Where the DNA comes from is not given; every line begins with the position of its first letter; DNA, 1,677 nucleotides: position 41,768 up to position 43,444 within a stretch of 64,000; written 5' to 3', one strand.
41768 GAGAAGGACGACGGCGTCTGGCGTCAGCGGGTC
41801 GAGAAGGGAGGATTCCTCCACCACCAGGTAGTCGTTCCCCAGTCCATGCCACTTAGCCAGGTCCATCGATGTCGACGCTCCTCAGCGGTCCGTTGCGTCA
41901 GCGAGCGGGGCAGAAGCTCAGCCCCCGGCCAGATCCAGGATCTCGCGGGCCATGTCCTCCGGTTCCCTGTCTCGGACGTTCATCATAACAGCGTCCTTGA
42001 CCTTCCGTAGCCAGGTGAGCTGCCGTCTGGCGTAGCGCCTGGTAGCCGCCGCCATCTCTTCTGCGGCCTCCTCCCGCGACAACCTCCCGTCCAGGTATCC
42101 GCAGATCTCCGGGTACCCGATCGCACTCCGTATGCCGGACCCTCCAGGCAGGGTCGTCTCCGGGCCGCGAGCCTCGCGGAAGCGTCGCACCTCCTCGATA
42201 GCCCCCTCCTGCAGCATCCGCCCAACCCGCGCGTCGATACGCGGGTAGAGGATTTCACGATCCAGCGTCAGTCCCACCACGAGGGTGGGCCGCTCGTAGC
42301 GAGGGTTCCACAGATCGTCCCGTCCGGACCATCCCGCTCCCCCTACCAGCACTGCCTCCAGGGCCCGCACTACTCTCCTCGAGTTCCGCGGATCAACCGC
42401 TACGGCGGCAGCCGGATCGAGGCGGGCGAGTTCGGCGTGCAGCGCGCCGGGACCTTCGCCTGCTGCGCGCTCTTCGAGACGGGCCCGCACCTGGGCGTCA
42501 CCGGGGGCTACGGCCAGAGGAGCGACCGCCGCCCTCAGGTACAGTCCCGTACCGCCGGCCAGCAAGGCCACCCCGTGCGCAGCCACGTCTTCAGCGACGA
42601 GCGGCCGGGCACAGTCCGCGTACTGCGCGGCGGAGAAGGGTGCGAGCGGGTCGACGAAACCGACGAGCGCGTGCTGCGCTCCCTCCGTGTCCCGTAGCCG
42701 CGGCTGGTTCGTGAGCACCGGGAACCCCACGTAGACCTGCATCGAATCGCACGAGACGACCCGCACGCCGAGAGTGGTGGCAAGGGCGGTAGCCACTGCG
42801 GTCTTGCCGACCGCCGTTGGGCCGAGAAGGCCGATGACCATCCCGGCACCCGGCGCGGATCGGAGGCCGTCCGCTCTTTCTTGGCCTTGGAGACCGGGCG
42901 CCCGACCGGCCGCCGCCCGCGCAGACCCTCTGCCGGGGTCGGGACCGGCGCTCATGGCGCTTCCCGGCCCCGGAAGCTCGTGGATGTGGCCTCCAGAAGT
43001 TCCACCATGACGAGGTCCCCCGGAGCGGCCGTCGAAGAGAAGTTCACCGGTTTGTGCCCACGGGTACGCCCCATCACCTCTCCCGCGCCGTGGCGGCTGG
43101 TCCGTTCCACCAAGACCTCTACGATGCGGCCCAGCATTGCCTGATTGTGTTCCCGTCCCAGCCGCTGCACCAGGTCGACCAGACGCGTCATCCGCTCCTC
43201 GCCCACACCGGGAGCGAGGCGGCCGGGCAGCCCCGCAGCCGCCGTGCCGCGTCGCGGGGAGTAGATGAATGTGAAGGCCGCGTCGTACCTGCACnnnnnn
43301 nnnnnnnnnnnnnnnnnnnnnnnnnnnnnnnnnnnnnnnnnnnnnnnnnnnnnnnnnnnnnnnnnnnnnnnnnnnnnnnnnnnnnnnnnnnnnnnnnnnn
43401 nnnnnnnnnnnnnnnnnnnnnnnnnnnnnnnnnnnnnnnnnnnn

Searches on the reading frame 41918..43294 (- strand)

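Call 7: search_protein_families(library=pfam, max_evalue=0.001, proteins=[window:41918-43294:-])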
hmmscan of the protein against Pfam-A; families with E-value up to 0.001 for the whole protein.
window:41918-43294:- (458 aa): 3 families
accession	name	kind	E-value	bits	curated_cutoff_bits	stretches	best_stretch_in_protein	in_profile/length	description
PF01715.23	IPPT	-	5.3e-63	213.4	23.6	1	186-431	1-242/243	IPP transferase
PF01745.22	IPT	-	6.8e-05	22.8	20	1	156-198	6-48/233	Isopentenyl transferase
PF02224.24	Cytidylate_kin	-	0.00032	20.9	26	0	156-197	3-44/211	Cytidylate kinase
